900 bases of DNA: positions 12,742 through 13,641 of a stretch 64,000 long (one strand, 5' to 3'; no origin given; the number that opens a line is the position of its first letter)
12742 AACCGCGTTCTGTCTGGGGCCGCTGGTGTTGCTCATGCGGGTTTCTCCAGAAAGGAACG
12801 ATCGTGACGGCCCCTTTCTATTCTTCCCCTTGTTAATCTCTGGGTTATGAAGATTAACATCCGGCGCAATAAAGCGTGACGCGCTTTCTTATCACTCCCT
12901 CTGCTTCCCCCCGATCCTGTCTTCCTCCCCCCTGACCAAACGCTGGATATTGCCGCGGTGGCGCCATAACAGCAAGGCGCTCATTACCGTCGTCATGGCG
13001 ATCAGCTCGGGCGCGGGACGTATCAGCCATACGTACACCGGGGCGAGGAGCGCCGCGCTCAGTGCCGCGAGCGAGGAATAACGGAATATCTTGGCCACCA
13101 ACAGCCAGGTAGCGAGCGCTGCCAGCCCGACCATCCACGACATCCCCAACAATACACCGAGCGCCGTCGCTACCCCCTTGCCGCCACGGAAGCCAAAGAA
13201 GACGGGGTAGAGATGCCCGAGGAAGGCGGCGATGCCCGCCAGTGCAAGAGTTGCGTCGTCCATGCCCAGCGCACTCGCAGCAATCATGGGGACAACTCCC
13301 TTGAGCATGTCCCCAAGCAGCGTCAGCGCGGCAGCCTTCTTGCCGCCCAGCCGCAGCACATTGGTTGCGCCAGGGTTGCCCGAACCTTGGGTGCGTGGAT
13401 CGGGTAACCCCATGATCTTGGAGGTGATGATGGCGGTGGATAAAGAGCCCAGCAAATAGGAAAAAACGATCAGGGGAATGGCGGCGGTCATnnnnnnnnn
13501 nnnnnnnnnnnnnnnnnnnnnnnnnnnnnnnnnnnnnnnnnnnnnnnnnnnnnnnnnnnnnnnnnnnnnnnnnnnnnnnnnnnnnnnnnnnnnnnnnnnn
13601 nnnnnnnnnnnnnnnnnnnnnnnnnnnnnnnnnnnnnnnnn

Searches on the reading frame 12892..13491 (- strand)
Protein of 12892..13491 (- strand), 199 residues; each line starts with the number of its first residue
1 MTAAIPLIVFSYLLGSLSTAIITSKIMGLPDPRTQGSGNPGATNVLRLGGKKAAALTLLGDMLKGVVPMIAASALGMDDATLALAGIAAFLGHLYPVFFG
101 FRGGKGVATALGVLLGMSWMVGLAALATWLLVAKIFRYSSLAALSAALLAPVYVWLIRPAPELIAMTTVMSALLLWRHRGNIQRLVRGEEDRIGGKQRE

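Call 29: find_homologous_proteins(query=window:12892-13491:-, max_evalue=1e-40)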
Query window:12892-13491:- (199 aa): 7902 proteins with E <= 1e-40 among 8000 candidates; the best 120 are listed.
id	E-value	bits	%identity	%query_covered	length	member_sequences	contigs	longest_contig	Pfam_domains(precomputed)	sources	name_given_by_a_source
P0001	1.1e-114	399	95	100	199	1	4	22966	PF02660.21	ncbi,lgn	-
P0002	2.6e-111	388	93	100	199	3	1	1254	PF02660.21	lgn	-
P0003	9.8e-111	386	93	100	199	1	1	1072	PF02660.21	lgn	-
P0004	1.6e-110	386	94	99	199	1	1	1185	PF02660.21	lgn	-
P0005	9.0e-110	383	93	99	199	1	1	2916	PF02660.21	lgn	-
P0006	1.5e-109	382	93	99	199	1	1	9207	PF02660.21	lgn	-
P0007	3.0e-109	381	91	100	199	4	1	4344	PF02660.21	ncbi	-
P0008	6.3e-109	380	93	99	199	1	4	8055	PF02660.21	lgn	-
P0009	2.3e-108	379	93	100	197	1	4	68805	PF02660.21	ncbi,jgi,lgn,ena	-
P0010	1.0e-107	376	93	100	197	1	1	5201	PF02660.21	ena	-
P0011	2.8e-106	372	91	99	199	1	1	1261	PF02660.21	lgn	-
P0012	3.0e-94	333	92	87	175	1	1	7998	PF02660.21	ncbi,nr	ncbi:MAG: glycerol-3-phosphate 1-O-acyltransferase PlsY, partial [Gammaproteobacteria bacterium]|nr:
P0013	2.0e-93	330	78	99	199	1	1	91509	PF02660.21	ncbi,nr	ncbi:MAG: glycerol-3-phosphate 1-O-acyltransferase PlsY [Gammaproteobacteria bacterium]|nr:glycerol-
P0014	6.7e-92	325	78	99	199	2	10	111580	PF02660.21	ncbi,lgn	ncbi:MAG: glycerol-3-phosphate 1-O-acyltransferase PlsY [Pseudomonadota bacterium]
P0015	2.1e-91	323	76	99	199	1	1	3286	PF02660.21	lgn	-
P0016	2.7e-89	316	76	99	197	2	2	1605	PF02660.21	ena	-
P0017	4.2e-89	316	76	99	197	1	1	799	PF02660.21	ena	-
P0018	5.8e-89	315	76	99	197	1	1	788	PF02660.21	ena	-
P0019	2.8e-88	313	74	99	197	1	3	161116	PF02660.21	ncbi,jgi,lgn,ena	-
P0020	3.1e-88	313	75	99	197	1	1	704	PF02660.21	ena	-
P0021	6.9e-88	312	75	99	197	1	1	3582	PF02660.21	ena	-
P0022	7.0e-88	312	75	99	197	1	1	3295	PF02660.21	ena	-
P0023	1.5e-87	311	75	99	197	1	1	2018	PF02660.21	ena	-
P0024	1.9e-87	310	74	99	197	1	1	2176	PF02660.21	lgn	-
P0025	4.3e-87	309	74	99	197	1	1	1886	PF02660.21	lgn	-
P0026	4.4e-87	309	74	99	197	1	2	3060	PF02660.21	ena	-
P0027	6.3e-87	309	75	99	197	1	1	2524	PF02660.21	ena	-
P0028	9.5e-87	308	72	99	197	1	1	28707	PF02660.21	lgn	-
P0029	1.3e-86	308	74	99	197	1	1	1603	PF02660.21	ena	-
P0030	1.8e-86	307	74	99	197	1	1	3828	PF02660.21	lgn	-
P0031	2.4e-86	307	74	99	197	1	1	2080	PF02660.21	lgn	-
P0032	3.2e-86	306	74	99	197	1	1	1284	PF02660.21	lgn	-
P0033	3.8e-86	306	74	99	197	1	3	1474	PF02660.21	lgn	-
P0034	6.1e-86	305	74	99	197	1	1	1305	PF02660.21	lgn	-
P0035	6.8e-86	305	73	99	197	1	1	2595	PF02660.21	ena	-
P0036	9.4e-86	305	73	99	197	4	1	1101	PF02660.21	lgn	-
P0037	2.0e-85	304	73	99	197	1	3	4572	PF02660.21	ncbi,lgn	-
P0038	2.1e-85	304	73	99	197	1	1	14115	PF02660.21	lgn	-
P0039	2.9e-85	303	73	99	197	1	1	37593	PF02660.21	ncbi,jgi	jgi:glycerol-3-phosphate acyltransferase PlsY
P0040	4.7e-85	303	71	99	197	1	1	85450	PF02660.21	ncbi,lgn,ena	-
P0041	6.2e-85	302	72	99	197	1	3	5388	PF02660.21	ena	-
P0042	1.6e-84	301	72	99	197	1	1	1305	PF02660.21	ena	-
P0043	1.9e-84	301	72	99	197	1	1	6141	PF02660.21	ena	-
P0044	2.0e-84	301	72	99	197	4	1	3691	PF02660.21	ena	-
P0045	5.5e-84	299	73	96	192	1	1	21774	PF02660.21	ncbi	-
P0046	4.9e-83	296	73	96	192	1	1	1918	PF02660.21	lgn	-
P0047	7.6e-82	292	71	99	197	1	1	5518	PF02660.21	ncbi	-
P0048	2.3e-79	284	69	98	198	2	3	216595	PF02660.21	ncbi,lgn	-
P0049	2.8e-79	284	68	98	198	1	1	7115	PF02660.21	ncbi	-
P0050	1.5e-78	281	68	98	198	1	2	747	PF02660.21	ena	-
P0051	7.0e-78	279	68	97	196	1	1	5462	PF02660.21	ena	-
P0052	1.1e-77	279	68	97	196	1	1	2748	PF02660.21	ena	-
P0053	1.4e-77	278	68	97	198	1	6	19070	PF02660.21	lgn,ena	-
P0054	1.6e-77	278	69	96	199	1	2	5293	PF02660.21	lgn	-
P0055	1.7e-77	278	68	97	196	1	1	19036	PF02660.21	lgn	-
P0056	2.2e-77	278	65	98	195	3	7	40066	PF02660.21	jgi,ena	jgi:glycerol-3-phosphate acyltransferase PlsY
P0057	2.3e-77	278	71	94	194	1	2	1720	PF02660.21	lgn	-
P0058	3.3e-77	277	67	95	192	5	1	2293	PF02660.21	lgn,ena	-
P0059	3.8e-77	277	67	96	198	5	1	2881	PF02660.21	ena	-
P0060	4.0e-77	277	69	95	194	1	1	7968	PF02660.21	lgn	-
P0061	4.2e-77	277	68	97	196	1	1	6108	PF02660.21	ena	-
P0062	7.4e-77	276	69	92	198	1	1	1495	PF02660.21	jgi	jgi:glycerol-3-phosphate acyltransferase PlsY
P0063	8.8e-77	276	69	91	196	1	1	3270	PF02660.21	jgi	jgi:glycerol-3-phosphate acyltransferase PlsY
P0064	1.1e-76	275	65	97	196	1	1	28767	PF02660.21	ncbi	ncbi:glycerol-3-phosphate 1-O-acyltransferase PlsY [Pseudomonadota bacterium]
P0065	1.6e-76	275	64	96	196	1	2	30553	PF02660.21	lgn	-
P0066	1.9e-76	275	66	98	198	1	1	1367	PF02660.21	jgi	jgi:glycerol-3-phosphate acyltransferase PlsY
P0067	2.0e-76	274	69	96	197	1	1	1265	PF02660.21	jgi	-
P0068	2.0e-76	274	68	94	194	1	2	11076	PF02660.21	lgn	-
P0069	2.2e-76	274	66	97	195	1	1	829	PF02660.21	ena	-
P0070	2.3e-76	274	67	96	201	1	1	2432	PF02660.21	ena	-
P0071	3.5e-76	274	65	97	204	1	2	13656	PF02660.21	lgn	-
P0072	4.3e-76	273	65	96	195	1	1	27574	PF02660.21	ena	-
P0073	5.8e-76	273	69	98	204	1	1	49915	PF02660.21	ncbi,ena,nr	ncbi:MAG: acyl-phosphate glycerol 3-phosphate acyltransferase [Thiotrichales bacterium SG8_50]|nr:MA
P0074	6.1e-76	273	68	95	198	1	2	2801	PF02660.21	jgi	jgi:glycerol-3-phosphate acyltransferase PlsY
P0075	7.6e-76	273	67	92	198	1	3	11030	PF02660.21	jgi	jgi:acyl phosphate:glycerol-3-phosphate acyltransferase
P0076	7.7e-76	273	70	96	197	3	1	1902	PF02660.21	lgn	-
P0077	9.4e-76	272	65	95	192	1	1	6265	PF02660.21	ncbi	-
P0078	9.4e-76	272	68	97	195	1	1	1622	PF02660.21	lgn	-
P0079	1.0e-75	272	69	93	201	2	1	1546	PF02660.21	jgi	jgi:acyl phosphate:glycerol-3-phosphate acyltransferase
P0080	1.0e-75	272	64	97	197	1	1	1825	PF02660.21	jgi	-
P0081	1.1e-75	272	67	94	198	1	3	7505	PF02660.21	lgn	-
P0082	1.1e-75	272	66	97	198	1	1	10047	PF02660.21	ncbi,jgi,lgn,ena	-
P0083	1.3e-75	272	68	97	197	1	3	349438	PF02660.21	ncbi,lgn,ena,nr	ncbi:MAG: hypothetical protein FD165_927 [Gammaproteobacteria bacterium]|nr:MAG: hypothetical protei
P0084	1.4e-75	272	66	98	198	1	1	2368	PF02660.21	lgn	-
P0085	1.8e-75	271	64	97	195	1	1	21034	PF02660.21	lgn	-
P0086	1.9e-75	271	65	94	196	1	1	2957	PF02660.21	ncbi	-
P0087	1.9e-75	271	69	96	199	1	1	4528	PF02660.21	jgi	jgi:glycerol-3-phosphate acyltransferase PlsY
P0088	1.9e-75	271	68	98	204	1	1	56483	PF02660.21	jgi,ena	-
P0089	2.0e-75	271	65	95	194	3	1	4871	PF02660.21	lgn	-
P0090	2.3e-75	271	68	97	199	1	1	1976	PF02660.21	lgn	-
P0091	2.6e-75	271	68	94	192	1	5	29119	PF02660.21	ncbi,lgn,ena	-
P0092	2.6e-75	271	65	95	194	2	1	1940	PF02660.21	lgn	-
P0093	2.6e-75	271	66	97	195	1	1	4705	PF02660.21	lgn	-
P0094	2.8e-75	271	67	92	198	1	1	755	PF02660.21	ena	-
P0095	2.8e-75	271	66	97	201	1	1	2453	PF02660.21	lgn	-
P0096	3.0e-75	271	67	96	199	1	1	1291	PF02660.21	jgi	jgi:glycerol-3-phosphate acyltransferase PlsY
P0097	3.4e-75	270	66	97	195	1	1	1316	PF02660.21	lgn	-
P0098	3.5e-75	270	63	98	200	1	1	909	PF02660.21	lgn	-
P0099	3.8e-75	270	68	96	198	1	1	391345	PF02660.21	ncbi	-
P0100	3.9e-75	270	65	98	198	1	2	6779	PF02660.21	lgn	-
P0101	4.1e-75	270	67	97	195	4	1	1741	PF02660.21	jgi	-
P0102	4.2e-75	270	67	96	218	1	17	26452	PF02660.21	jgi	jgi:glycerol-3-phosphate acyltransferase PlsY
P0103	4.2e-75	270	68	95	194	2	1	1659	PF02660.21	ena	-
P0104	4.6e-75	270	65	95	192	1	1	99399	PF02660.21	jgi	-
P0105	4.7e-75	270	65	95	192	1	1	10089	PF02660.21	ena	-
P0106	4.8e-75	270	67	96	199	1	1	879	PF02660.21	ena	-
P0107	5.1e-75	270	68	97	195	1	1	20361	PF02660.21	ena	-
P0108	5.1e-75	270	67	97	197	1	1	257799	PF02660.21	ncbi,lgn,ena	-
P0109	5.6e-75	270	66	97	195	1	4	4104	PF02660.21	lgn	-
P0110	5.7e-75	270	66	97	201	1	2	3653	PF02660.21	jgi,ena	-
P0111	5.7e-75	270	68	96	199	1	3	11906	PF02660.21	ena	-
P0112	5.7e-75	270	67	93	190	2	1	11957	PF02660.21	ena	-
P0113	5.9e-75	270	68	98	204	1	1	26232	PF02660.21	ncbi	-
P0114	6.1e-75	270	67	96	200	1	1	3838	PF02660.21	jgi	-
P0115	6.5e-75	270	64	95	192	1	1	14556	PF02660.21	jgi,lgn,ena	-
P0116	6.7e-75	269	65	97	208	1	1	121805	PF02660.21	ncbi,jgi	-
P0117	6.7e-75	269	67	96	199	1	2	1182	PF02660.21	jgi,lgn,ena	-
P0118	6.8e-75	269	66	98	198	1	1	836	PF02660.21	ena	-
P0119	6.9e-75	269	67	95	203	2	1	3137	PF02660.21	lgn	-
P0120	6.9e-75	269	68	97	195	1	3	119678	PF02660.21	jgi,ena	-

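Call 30: find_encoding_contigs(protein=P0001, flank=2500, max_places=4)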
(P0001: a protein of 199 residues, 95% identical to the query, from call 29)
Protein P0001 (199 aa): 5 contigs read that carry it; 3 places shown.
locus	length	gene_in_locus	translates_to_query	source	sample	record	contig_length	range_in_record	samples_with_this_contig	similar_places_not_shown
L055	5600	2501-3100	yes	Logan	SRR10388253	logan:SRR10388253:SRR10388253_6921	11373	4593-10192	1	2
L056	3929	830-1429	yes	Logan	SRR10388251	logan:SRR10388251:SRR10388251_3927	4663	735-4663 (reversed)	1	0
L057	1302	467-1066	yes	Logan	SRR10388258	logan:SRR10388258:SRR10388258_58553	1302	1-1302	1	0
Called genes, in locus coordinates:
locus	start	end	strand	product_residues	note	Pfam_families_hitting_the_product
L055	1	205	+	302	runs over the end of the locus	PF01209:Ubie_methyltran, PF13489:Methyltransf_23, PF13649:Methyltransf_25, PF13847:Methyltransf_31, PF08241:Methyltransf_11, PF08242:Methyltransf_12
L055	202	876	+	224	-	PF01656:CbiA, PF13500:AAA_26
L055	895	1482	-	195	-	PF03848:TehB, PF05175:MTS, PF13489:Methyltransf_23, PF13649:Methyltransf_25, PF13847:Methyltransf_31 (weak), PF08241:Methyltransf_11, PF08242:Methyltransf_12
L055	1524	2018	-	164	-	PF01288:HPPK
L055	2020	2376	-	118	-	PF02152:FolB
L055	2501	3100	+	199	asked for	PF02660:G3P_acyltransf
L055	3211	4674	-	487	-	PF02661:Fic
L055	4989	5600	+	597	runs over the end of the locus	?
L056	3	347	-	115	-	?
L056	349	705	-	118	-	PF02152:FolB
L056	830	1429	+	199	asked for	PF02660:G3P_acyltransf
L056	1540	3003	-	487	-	PF02661:Fic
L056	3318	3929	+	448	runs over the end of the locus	?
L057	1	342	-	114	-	?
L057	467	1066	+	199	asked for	PF02660:G3P_acyltransf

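Call 31: find_encoding_contigs(protein=P0009, flank=2500, max_places=4)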
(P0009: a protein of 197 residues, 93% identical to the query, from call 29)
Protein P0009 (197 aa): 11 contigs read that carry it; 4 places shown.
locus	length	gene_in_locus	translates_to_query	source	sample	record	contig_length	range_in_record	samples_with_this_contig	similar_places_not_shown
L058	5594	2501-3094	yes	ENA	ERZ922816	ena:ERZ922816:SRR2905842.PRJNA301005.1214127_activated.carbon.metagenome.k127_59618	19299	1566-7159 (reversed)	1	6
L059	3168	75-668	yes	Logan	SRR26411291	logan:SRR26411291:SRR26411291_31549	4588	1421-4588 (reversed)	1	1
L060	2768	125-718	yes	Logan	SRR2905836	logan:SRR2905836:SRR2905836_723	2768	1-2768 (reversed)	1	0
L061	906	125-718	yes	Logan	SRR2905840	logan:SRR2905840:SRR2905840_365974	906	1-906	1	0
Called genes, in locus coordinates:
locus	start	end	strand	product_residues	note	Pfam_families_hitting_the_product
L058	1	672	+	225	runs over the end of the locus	PF01656:CbiA, PF13500:AAA_26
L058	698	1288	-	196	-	PF03848:TehB, PF05175:MTS, PF13489:Methyltransf_23, PF13649:Methyltransf_25, PF13847:Methyltransf_31 (weak), PF08241:Methyltransf_11, PF08242:Methyltransf_12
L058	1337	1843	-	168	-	PF01288:HPPK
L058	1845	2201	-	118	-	PF02152:FolB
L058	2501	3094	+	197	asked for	PF02660:G3P_acyltransf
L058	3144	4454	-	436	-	PF04413:Glycos_transf_N, PF13579:Glyco_trans_4_4 (weak), PF00534:Glycos_transf_1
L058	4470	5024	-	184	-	-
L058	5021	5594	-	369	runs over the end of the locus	PF25021:TEN_NHL (faint), PF01436:NHL (faint), PF06739:SBBP (faint), PF08450:SGL (faint), PF23500:DUF7133 (faint), PF17170:DUF5128 (weak)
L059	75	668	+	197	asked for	PF02660:G3P_acyltransf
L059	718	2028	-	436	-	PF04413:Glycos_transf_N, PF13579:Glyco_trans_4_4 (weak), PF00534:Glycos_transf_1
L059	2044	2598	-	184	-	-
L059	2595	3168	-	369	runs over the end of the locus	PF25021:TEN_NHL (faint), PF01436:NHL (faint), PF06739:SBBP (faint), PF08450:SGL (faint), PF23500:DUF7133 (faint), PF17170:DUF5128 (weak)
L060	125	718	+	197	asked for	PF02660:G3P_acyltransf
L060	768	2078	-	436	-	PF04413:Glycos_transf_N, PF13579:Glyco_trans_4_4 (weak), PF00534:Glycos_transf_1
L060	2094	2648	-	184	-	-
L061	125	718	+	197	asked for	PF02660:G3P_acyltransf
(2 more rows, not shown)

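Call 32: find_encoding_contigs(protein=P0013, flank=2500, max_places=3)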
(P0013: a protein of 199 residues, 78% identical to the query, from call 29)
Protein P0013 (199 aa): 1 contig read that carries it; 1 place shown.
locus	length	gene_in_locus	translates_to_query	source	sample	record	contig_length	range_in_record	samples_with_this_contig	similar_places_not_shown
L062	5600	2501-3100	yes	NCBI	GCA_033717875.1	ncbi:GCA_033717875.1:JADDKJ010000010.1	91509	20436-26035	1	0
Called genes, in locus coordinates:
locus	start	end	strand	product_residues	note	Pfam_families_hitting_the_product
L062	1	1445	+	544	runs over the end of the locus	PF00266:Aminotran_5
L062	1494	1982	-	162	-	PF01288:HPPK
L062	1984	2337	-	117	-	PF02152:FolB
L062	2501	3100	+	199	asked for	PF02660:G3P_acyltransf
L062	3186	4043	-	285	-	PF04542:Sigma70_r2, PF04545:Sigma70_r4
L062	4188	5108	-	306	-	PF18075:FtsX_ECD, PF02687:FtsX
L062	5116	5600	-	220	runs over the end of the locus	PF00005:ABC_tran, PF13304:AAA_21 (faint)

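Call 76: find_encoding_contigs(protein=window:12892-13491:-, flank=3000, max_places=6)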
Protein window:12892-13491:- (199 aa): no gene with exactly this product is on record in the collection.

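Call 77: find_encoding_contigs(protein=P0006, flank=2000, max_places=3)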
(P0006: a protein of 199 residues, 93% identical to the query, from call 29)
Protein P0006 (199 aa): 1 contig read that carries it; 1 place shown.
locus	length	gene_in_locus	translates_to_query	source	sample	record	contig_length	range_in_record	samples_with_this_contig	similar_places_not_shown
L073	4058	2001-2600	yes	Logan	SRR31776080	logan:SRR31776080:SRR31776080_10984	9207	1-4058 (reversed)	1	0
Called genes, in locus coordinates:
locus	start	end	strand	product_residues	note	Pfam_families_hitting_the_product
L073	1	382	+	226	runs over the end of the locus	PF01656:CbiA, PF13500:AAA_26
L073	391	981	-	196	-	PF03848:TehB, PF05175:MTS, PF13489:Methyltransf_23, PF13649:Methyltransf_25, PF13847:Methyltransf_31 (weak), PF08241:Methyltransf_11, PF08242:Methyltransf_12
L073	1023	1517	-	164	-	PF01288:HPPK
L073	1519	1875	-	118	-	PF02152:FolB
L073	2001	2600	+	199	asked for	PF02660:G3P_acyltransf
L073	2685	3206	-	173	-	PF04751:DarP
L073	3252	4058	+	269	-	?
